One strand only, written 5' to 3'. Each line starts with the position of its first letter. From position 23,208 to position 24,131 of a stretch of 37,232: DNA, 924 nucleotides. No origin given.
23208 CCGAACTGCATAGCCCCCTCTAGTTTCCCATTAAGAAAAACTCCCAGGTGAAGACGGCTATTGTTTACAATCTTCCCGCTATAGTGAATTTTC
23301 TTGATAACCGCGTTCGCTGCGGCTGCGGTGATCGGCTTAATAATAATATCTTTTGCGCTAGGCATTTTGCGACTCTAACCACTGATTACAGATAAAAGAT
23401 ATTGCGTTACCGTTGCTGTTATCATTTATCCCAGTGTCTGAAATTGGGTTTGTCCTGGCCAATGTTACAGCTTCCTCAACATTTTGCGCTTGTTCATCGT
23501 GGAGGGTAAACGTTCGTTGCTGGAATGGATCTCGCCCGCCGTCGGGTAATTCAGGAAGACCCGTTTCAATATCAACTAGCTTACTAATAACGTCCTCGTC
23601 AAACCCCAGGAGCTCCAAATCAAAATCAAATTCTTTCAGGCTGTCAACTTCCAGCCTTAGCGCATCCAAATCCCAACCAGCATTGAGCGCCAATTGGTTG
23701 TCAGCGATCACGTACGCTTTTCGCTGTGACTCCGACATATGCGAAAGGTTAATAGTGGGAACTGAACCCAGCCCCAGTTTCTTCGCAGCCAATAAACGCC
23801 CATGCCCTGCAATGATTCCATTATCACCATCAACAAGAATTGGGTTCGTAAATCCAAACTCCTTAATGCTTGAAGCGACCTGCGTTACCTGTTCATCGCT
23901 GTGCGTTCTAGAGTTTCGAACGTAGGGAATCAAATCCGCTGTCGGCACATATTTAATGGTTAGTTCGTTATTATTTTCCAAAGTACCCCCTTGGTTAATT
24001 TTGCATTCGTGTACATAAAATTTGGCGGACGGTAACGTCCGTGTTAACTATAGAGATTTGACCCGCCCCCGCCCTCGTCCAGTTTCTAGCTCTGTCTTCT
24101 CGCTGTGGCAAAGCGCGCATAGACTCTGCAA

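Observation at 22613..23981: ParB/Srx-domain protein lacking its usual methylase, coupled to a Mom-like GNAT-fold gene directly upstream of terminase: candidate DNA hypermodification module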

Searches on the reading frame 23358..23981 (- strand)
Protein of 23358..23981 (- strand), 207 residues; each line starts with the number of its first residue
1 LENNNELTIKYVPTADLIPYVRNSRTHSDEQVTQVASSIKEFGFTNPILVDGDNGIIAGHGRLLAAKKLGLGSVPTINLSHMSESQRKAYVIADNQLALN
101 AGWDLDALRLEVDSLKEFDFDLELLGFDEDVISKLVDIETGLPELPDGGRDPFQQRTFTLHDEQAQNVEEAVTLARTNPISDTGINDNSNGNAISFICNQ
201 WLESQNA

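Call 3: search_protein_families(library=pfam, proteins=[window:23358-23981:-], max_evalue=1)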
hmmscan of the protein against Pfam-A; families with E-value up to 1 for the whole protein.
window:23358-23981:- (207 aa): 1 family
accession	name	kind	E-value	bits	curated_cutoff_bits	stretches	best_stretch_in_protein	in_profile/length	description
PF02195.25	ParB_N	-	2.5e-06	27.9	26.3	1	24-85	19-83/95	ParB N-terminal domain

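Call 4: search_protein_families(library=phrogs, proteins=[window:23358-23981:-], max_evalue=0.01)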
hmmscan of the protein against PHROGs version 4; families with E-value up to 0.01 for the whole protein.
window:23358-23981:- (207 aa): 20 families
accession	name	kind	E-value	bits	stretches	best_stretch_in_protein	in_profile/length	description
phrog_15396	-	DNA, RNA and nucleotide metabolism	2.1e-58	199.1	1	7-142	2-137/258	ParB-like partition nuclease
phrog_620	-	DNA, RNA and nucleotide metabolism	2.1e-55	189.2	1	3-159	3-149/217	ParB-like partition protein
phrog_498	-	other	1.5e-50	173.4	1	2-141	28-169/633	DNA methyltransferase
phrog_930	-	DNA, RNA and nucleotide metabolism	1.9e-33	117.2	1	5-131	3-128/223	ParB-like partition protein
phrog_8071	-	DNA, RNA and nucleotide metabolism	7e-29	102.2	1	4-151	2-136/389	ParB-like partition protein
phrog_940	-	DNA, RNA and nucleotide metabolism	4.4e-28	99.6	1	6-128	3-123/388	nuclease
phrog_9353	-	unknown function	7.4e-25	89.2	1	19-137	21-139/245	-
phrog_723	-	DNA, RNA and nucleotide metabolism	4.1e-23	83.3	1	6-155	10-162/223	ParB-like partition protein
phrog_18056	-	DNA, RNA and nucleotide metabolism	3.8e-15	56.7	1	9-97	3-90/387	ParB-like partition nuclease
phrog_4715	-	DNA, RNA and nucleotide metabolism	4.2e-13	49.6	1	4-97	142-239/630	ParB-like partition protein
phrog_5475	-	unknown function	1e-11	45.3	1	8-101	2-91/458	-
phrog_6218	-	DNA, RNA and nucleotide metabolism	3.8e-10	40.5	1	7-95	3-96/506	ParB-like partition protein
phrog_7405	-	unknown function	3.2e-08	34.5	1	4-179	19-194/250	-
phrog_12047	-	DNA, RNA and nucleotide metabolism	4.8e-08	33.9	1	30-76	19-65/301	ParB-like partition nuclease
phrog_3951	-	unknown function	2.9e-06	28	1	3-103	12-117/301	-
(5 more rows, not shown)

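Call 5: search_protein_families(library=ncbifam, proteins=[window:23358-23981:-], max_evalue=1)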
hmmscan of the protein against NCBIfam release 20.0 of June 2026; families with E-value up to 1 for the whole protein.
window:23358-23981:- (207 aa): 3 families
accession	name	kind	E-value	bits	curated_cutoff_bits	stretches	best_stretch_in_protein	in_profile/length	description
TIGR04285.1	nucleoid_noc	exception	5.4e-07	29.2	315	1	11-87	4-83/255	nucleoid occlusion protein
TIGR00180.1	parB_part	domain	1.2e-06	28.4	58.45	1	23-95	20-97/186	ParB/RepB/Spo0J family partition protein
TIGR03734.1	PRTRC_parB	hypoth_equivalog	0.064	11.8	278.6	1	23-95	7-87/555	PRTRC system ParB family protein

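Call 60: search_dna_similar(query=window:23358-23981:-, collection=phages, mode=protein, max_rows=60, max_evalue=1e-10)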
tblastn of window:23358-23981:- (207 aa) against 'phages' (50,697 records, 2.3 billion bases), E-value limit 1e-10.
Records with a match: 297; places in all: 311; records where one place covers at least 80% of the query: 1.
Best place of each record, by identity: 60-80% 27; <60% 270.
By first word of the organism name: Streptococcus 74; Pseudomonas 22; Microbacterium 20; Escherichia 16; Bacteriophage 14; Rhizobium 14; Vibrio 13; Lactobacillus 13; Rhodobacter 11; Caudoviricetes 7; and 39 more.
By host as written in the record: - 34; Escherichia coli 12; Rhodobacter capsulatus YW1 11; Microbacterium paraoxydans NWU1 11; Ruminococcus sp. 6; Pseudomonas aeruginosa 5; Prochlorococcus MED4 4; Methanomassiliicoccales 4; and 157 more.
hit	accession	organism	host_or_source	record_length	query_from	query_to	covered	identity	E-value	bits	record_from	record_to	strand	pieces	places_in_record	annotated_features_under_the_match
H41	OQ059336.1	Psychrobacter phage vB_PmaS_Y8A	Psychrobacter sp.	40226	5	203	96%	70.9%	8e-79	261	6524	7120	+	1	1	ParB/sulfiredoxin domain protein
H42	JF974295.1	Psychrobacter phage pOW20-A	Psychrobacter sp. OW20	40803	5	151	71%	64.9%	5e-38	144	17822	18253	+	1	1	DNA methylase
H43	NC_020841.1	Psychrobacter phage pOW20-A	Psychrobacter sp. OW20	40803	5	151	71%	64.9%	5e-38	144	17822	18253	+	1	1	DNA methyltransferase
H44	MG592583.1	Vibrio phage 1.213.O._10N.222.54.F10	Vibrio sp. sp. F13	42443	14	116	50%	73.8%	2e-39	148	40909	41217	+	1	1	ParB/sulfiredoxin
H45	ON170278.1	Ralstonia phage YO164_3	Ralstonia solanacearum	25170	9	147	67%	54.4%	3e-28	116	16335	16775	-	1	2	record has no annotation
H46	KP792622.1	Verrucomicrobia phage P8625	Puniceicoccales sp. IMCC8625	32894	9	116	52%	68.5%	4e-37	142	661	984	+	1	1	DNA modification methylase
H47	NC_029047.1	Verrucomicrobia phage P8625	Puniceicoccales sp. IMCC8625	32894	9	116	52%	68.5%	4e-37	142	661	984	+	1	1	DNA methyltransferase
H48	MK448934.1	Streptococcus phage Javan422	Streptococcus porci DSM_23759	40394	16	137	59%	60.7%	3e-31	125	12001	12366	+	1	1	adenine-specific methyltransferase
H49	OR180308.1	Acinetobacter phage P711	Acinetobacter baumannii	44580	8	116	53%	67.0%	3e-32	127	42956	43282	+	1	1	adenine-specific methyltransferase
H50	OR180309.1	Acinetobacter phage A2.1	Acinetobacter baumannii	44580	8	116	53%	67.0%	3e-32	127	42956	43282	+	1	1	adenine-specific methyltransferase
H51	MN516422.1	Acinetobacter phage Bphi-R1888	Acinetobacter baumannii YMC17/03/R1888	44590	8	116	53%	67.0%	3e-32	127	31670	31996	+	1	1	hypothetical protein (x2)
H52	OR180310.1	Acinetobacter phage A832.1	Acinetobacter baumannii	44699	8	116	53%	67.0%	3e-32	127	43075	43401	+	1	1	adenine-specific methyltransferase | hypothetical protein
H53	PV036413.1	Acutalibacteraceae phage NatCom_991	Acutalibacteraceae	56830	1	137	66%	51.8%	2e-32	128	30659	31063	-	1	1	DNA methyltransferase | hypothetical protein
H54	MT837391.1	Bacteriophage sp.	human fecal samples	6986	1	137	66%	51.8%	4e-32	127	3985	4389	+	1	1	record has no annotation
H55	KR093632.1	Moraxella phage Mcat8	Moraxella catarrhalis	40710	7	116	53%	64.5%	3e-36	139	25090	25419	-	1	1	hypothetical protein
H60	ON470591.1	Escherichia phage vB_EcoM-613R2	Escherichia coli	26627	7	115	53%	60.5%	1e-34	134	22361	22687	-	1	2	chromosome (plasmid) partitioning protein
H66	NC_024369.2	Vibrio phage X29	Vibrio cholerae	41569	5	116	54%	57.1%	8e-32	127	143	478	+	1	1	ParB-like partition nuclease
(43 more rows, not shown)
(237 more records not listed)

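Call 61: get_annotated_region(hit=H66, flank=3500)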
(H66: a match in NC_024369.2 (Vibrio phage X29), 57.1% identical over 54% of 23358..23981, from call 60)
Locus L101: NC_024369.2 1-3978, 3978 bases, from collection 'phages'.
description: Vibrio phage X29, complete genome.
organism: Vibrio phage X29 (NCBI taxid 1500713)
taxonomy: Viruses; Duplodnaviria; Heunggongvirae; Uroviricota; Caudoviricetes
host: Vibrio cholerae; source: -; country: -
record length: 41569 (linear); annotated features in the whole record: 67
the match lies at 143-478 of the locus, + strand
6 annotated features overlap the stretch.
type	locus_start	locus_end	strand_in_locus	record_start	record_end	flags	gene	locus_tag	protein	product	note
CDS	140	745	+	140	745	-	-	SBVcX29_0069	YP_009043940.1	ParB-like partition nuclease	-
CDS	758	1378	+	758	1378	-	-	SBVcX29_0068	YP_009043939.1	terminase small subunit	-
CDS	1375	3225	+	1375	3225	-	-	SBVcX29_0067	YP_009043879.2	terminase large subunit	-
CDS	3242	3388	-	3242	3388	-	-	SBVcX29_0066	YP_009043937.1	hypothetical protein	similar to VHS1122 protein [Vibrio phage 1, AEH21935.1]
CDS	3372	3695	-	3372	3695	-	-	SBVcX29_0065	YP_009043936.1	hypothetical protein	-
CDS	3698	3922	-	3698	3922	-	-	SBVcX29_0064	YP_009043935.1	hypothetical protein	-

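Call 62: get_annotated_region(hit=H44, flank=3000)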
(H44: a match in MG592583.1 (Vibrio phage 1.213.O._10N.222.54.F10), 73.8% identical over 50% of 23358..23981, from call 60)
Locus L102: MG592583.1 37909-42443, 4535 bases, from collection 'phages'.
description: Vibrio phage 1.213.O._10N.222.54.F10, partial genome.
organism: Vibrio phage 1.213.O._10N.222.54.F10 (NCBI taxid 1881410)
taxonomy: Viruses; Duplodnaviria; Heunggongvirae; Uroviricota; Caudoviricetes
host: Vibrio sp. sp. F13; source: iron chloride precipitation of 0.2um-filtered seawater, resuspended in oxalate solution; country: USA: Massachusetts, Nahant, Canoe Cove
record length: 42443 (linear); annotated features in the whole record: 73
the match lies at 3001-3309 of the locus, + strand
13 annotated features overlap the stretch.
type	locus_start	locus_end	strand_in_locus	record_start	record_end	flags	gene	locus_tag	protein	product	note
CDS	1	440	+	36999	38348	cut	-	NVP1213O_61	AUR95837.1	P-loop containing nucleoside triphosphate hydrolase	NVP1213O_61; InterPro:IPR027417; kegg:none|cog:COG0305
CDS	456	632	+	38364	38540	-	-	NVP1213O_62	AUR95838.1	hypothetical protein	NVP1213O_62; tara_best_match:OM-RGC.v1.036841892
CDS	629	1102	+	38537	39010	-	-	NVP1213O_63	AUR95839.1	recombinase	NVP1213O_63; tara_best_match:OM-RGC.v1.023564372; cvp_best_match:CAMPEP_0000029068; InterPro:IPR008711; Recombinase NinB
CDS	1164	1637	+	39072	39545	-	-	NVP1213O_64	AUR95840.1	nuclease-associated modular DNA-binding 1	NVP1213O_64; tara_best_match:OM-RGC.v1.023932050; cvp_best_match:CAMPEP_0000029002; InterPro:IPR010896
CDS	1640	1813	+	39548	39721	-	-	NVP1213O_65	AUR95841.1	hypothetical protein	NVP1213O_65; cvp_best_match:CAMPEP_0000029058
CDS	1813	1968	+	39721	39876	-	-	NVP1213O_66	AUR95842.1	hypothetical protein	NVP1213O_66; tara_best_match:OM-RGC.v1.037845244; cvp_best_match:CAMPEP_0000029090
CDS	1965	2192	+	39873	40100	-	-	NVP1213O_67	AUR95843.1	protein of unknown function DUF551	NVP1213O_67; InterPro:IPR007539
CDS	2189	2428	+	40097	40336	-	-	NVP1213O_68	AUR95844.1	hypothetical protein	NVP1213O_68; tara_best_match:OM-RGC.v1.033681165; cvp_best_match:CAMPEP_0000029080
CDS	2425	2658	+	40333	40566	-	-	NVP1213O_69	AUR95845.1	hypothetical protein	NVP1213O_69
CDS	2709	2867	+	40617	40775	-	-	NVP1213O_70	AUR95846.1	hypothetical protein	NVP1213O_70; tara_best_match:OM-RGC.v1.038120193; cvp_best_match:CAMPEP_0000029006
CDS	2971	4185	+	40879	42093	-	-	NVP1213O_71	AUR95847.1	ParB/sulfiredoxin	NVP1213O_71; aclame_best_match:protein:proph:162117; tara_best_match:OM-RGC.v1.003266084; ...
CDS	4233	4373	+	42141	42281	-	-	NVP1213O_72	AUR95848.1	hypothetical protein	NVP1213O_72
CDS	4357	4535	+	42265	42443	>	-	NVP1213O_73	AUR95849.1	hypothetical protein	NVP1213O_73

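Call 63: get_annotated_region(hit=H43, flank=3000)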
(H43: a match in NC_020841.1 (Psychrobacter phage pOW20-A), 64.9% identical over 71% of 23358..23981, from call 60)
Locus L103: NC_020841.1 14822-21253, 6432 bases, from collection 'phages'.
description: Psychrobacter phage pOW20-A genomic sequence.
organism: Psychrobacter phage pOW20-A (NCBI taxid 754048)
taxonomy: Viruses; Duplodnaviria; Heunggongvirae; Uroviricota; Caudoviricetes
host: Psychrobacter sp. OW20; source: Atlantic: Baltic Sea; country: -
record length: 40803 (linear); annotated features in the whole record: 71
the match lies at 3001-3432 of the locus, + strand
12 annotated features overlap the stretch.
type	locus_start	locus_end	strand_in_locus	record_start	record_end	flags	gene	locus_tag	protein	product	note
CDS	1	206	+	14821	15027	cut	-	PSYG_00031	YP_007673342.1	hypothetical protein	-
CDS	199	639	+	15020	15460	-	-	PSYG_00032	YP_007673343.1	hypothetical protein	-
CDS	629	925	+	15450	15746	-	-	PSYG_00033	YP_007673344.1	HNH endonuclease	-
CDS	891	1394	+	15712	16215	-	-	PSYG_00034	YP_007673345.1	NinB/ Orf homologous recombination mediator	-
CDS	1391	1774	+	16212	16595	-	-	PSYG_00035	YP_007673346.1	anti-termination protein Q-like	-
CDS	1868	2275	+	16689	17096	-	-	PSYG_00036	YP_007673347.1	hypothetical protein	-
CDS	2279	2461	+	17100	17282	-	-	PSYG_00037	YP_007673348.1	hypothetical protein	-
CDS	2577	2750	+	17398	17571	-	-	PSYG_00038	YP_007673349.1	hypothetical protein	-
CDS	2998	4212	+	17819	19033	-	-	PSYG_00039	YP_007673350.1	DNA methyltransferase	-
CDS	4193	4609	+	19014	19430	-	-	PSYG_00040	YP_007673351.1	hypothetical protein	-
CDS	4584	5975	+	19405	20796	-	-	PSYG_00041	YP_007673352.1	terminase large subunit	-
CDS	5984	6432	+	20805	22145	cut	-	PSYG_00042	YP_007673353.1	portal protein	-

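Call 66: find_homologous_proteins(query=window:23358-23981:-, max_evalue=0.001)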
Query window:23358-23981:- (207 aa): 7971 proteins with E <= 0.001 among 8000 candidates; the best 120 are listed.
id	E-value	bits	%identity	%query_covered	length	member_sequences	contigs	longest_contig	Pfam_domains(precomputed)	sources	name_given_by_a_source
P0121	4.3e-132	456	100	100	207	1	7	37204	PF02195.27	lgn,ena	-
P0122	9.1e-132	455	100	100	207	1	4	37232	PF02195.27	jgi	-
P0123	3.4e-131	453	99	100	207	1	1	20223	PF02195.27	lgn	-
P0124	1.2e-94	334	72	97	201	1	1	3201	PF02195.27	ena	-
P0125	1.5e-94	334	74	97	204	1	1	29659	PF02195.27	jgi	jgi:ParB-like chromosome segregation protein Spo0J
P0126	2.1e-94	333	72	97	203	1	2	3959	PF02195.27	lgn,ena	-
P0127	1.3e-93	330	70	97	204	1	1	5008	PF02195.27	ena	-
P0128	2.1e-93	330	70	97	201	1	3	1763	PF02195.27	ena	-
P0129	4.2e-93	329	71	97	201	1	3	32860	PF02195.27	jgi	-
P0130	7.1e-93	328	72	97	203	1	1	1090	PF02195.27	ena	-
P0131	8.4e-93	328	71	97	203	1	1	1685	PF02195.27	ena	-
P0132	9.7e-93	328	72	97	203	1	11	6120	PF02195.27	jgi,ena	jgi:ParB-like chromosome segregation protein Spo0J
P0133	1.2e-92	327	71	97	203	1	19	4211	PF02195.27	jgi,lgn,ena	jgi:ParB-like chromosome segregation protein Spo0J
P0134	1.5e-92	327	71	97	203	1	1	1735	PF02195.27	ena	-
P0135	2.0e-92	327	70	97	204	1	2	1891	PF02195.27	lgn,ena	-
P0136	2.0e-92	327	71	97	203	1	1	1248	PF02195.27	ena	-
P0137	2.3e-92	326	70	97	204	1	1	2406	PF02195.27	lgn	-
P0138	2.9e-92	326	70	96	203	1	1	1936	PF02195.27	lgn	-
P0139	3.1e-92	326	71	97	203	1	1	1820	PF02195.27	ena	-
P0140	4.1e-92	326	70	96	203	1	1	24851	PF02195.27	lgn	-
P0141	4.4e-92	325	70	98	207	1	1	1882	PF02195.27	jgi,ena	-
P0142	5.4e-92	325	71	97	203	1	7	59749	PF02195.27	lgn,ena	-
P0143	5.5e-92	325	69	96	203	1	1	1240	PF02195.27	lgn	-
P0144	5.6e-92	325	70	96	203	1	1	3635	PF02195.27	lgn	-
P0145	7.8e-92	325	71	97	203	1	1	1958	PF02195.27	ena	-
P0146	1.3e-91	324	72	97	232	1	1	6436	PF02195.27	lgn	-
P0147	1.4e-91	324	71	97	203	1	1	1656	PF02195.27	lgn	-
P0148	1.6e-91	324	71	97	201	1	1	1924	PF02195.27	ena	-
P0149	2.5e-91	323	73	95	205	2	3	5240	PF02195.27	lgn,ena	-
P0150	3.6e-91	322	71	96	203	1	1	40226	PF02195.27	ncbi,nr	ncbi:ParB/sulfiredoxin domain protein [Psychrobacter phage vB_PmaS_Y8A]|nr:ParB/sulfiredoxin domain 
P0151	4.3e-91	322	71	96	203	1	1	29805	PF02195.27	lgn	-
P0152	4.4e-91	322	71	97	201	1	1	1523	PF02195.27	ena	-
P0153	5.9e-91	322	70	96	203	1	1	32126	PF02195.27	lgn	-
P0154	9.3e-91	321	70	97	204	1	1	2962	PF02195.27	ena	-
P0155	1.2e-90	321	70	96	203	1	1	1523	PF02195.27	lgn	-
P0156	1.3e-90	321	70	97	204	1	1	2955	PF02195.27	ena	-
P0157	1.6e-90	320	70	97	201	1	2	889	PF02195.27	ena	-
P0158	1.7e-90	320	69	96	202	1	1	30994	PF02195.27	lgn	-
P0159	1.7e-90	320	70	97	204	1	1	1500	PF02195.27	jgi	-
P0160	1.9e-90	320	72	94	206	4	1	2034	PF02195.27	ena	-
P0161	2.4e-90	320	71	96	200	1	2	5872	PF02195.27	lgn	-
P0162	4.1e-90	319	70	97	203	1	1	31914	PF02195.27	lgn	-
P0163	4.4e-90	319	71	96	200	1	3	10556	PF02195.27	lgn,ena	-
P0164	7.9e-90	318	69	97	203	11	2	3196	PF02195.27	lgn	-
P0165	8.6e-90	318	70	97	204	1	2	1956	PF02195.27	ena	-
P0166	1.0e-89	318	68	97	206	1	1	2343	PF02195.27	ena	-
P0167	1.3e-89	317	72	94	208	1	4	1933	PF02195.27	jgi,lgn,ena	-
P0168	1.5e-89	317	68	97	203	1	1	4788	PF02195.27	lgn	-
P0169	2.0e-89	317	69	96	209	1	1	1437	PF02195.27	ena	-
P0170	2.0e-89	317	69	97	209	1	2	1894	PF02195.27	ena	-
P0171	2.1e-89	317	71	97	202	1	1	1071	PF02195.27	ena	-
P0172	2.4e-89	317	72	92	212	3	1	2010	PF02195.27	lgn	-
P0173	2.5e-89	316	69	97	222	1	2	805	PF02195.27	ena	-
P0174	2.9e-89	316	71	97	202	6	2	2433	PF02195.27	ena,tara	tara:strand:- start:270 stop:878 length:609 start_codon:yes stop_codon:yes gene_type:complete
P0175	4.3e-89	316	69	96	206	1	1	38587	PF02195.27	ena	-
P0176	8.1e-89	315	69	94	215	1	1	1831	PF02195.27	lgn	-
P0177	1.1e-88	314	70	95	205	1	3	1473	PF02195.27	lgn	-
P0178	1.2e-88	314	69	95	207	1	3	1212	PF02195.27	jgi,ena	jgi:ParB family transcriptional regulator, chromosome partitioning protein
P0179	1.4e-88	314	69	97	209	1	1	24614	PF02195.27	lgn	-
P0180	1.7e-88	314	71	94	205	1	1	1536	PF02195.27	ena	-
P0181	2.3e-88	313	70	97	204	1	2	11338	PF02195.27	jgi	jgi:ParB family chromosome partitioning protein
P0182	2.5e-88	313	69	94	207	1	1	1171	PF02195.27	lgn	-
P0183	4.2e-88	312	72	91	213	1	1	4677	PF02195.27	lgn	-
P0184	6.5e-88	312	74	91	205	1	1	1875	PF02195.27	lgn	-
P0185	6.6e-88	312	69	94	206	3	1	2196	PF02195.27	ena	-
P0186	1.5e-87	311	69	94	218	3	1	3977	PF02195.27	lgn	-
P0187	1.7e-87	310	68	95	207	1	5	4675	PF02195.27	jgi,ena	jgi:ParB family chromosome partitioning protein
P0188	1.9e-87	310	69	93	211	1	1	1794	PF02195.27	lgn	-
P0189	2.1e-87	310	66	97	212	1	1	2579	PF02195.27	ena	-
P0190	2.7e-87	310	69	96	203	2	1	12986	PF02195.27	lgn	-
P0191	3.1e-87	310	73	90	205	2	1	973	PF02195.27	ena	-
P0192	4.4e-87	309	69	94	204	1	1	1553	PF02195.27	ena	-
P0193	4.5e-87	309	71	92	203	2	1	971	PF02195.27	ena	-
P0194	4.9e-87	309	66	100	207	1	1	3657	PF02195.27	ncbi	-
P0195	5.2e-87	309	66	98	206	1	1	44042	PF02195.27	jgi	-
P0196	6.4e-87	309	68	95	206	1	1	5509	PF02195.27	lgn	-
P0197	7.3e-87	308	70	93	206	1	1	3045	PF02195.27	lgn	-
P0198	8.0e-87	308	68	94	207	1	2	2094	PF02195.27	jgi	-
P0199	8.5e-87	308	70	94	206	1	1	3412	PF02195.27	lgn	-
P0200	8.8e-87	308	69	95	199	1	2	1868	PF02195.27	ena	-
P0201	8.9e-87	308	68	96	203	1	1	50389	PF02195.27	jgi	jgi:ParB family transcriptional regulator, chromosome partitioning protein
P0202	9.4e-87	308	69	93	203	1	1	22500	PF02195.27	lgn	-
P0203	1.3e-86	308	70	91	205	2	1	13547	PF02195.27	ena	-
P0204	1.4e-86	307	68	97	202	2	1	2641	PF02195.27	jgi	jgi:ParB-like chromosome segregation protein Spo0J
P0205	1.5e-86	307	67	99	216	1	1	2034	PF02195.27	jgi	jgi:ParB-like chromosome segregation protein Spo0J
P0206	3.3e-86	306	69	92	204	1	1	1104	PF02195.27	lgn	-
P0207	3.6e-86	306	73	90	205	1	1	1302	PF02195.27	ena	-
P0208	3.6e-86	306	70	94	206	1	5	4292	PF02195.27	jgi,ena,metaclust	metaclust:\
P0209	3.6e-86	306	71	93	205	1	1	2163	PF02195.27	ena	-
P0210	4.0e-86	306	65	95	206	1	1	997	PF02195.27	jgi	-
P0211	5.1e-86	306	65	95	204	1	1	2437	PF02195.27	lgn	-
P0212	5.6e-86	306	71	90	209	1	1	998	PF02195.27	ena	-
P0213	6.8e-86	305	62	99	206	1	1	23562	PF02195.27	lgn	-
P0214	7.0e-86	305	65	98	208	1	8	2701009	PF02195.27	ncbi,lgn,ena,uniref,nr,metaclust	ncbi:hypothetical protein BKG91_03440 [Rodentibacter caecimuris]|uniref:ParB/Srx family N-terminal d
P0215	9.0e-86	305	73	91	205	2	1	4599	PF02195.27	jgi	jgi:ParB family chromosome partitioning protein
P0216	9.6e-86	305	68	93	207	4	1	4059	PF02195.27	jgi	jgi:ParB family chromosome partitioning protein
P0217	1.2e-85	305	67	97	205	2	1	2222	PF02195.27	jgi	-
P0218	1.2e-85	304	68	92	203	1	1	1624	PF02195.27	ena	-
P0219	1.4e-85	304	68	95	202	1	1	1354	PF02195.27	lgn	-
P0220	1.4e-85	304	68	93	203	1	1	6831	PF02195.27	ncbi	-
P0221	1.6e-85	304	72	90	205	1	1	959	PF02195.27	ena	-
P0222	2.0e-85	304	69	92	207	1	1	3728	PF02195.27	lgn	-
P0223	2.0e-85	304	66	97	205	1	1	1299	PF02195.27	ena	-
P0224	2.1e-85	304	69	94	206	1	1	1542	PF02195.27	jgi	jgi:ParB-like chromosome segregation protein Spo0J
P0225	2.7e-85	303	64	97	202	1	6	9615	PF02195.27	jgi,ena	-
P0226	2.8e-85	303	70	92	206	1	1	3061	PF02195.27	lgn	-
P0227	2.8e-85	303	68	98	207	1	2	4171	PF02195.27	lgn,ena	-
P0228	3.3e-85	303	65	95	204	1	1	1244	PF02195.27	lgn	-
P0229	4.3e-85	303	67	98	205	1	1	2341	PF02195.27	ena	-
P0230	4.5e-85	303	64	96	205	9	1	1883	PF02195.27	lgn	-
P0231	4.6e-85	303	67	92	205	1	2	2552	PF02195.27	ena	-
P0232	4.8e-85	302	65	96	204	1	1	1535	PF02195.27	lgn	-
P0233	5.2e-85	302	65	97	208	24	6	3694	PF02195.27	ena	-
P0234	5.4e-85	302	67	96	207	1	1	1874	PF02195.27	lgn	-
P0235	6.7e-85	302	68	95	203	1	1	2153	PF02195.27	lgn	-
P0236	7.4e-85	302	66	96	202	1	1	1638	PF02195.27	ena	-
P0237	8.1e-85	302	65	97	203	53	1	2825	PF02195.27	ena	-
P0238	8.5e-85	302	66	96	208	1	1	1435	PF02195.27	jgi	jgi:ParB-like chromosome segregation protein Spo0J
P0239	8.5e-85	302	68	94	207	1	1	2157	PF02195.27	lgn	-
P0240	9.3e-85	302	67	93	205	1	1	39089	PF02195.27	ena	-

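Call 76: predict_structure(alignment_id=A4)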
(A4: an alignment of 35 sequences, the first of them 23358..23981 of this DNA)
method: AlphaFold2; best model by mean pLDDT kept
length: 207 residues; sequences in the alignment: 35
mean_pLDDT: 68.8   pTM: 0.45
mean pLDDT of the five models: 68.8, 66.2, 64.2, 62.0, 60.1
residues with pLDDT >= 90: 27; 70-90: 64; 50-70: 87; < 50: 29
segments of 3 or more residues with pLDDT < 50: 1-4, 99-102, 139-145, 148-158
pLDDT, mean of each block of 10 residues (from residue 1): 61 90 70 85 85 87 91 91 71 60 56 70 68 61 47 44 68 62 54 62 56
secondary structure, 60 per line:
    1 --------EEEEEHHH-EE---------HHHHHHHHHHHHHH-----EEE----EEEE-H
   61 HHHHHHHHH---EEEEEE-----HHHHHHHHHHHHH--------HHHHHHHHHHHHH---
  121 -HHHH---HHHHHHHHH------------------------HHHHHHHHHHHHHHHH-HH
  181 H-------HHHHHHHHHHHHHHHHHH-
elements in order: E9-13 H29-42 E48-50 E55-58 H60-69 E73-78 H84-96 H105-117 H122-125 H129-137 H162-177 H189-206
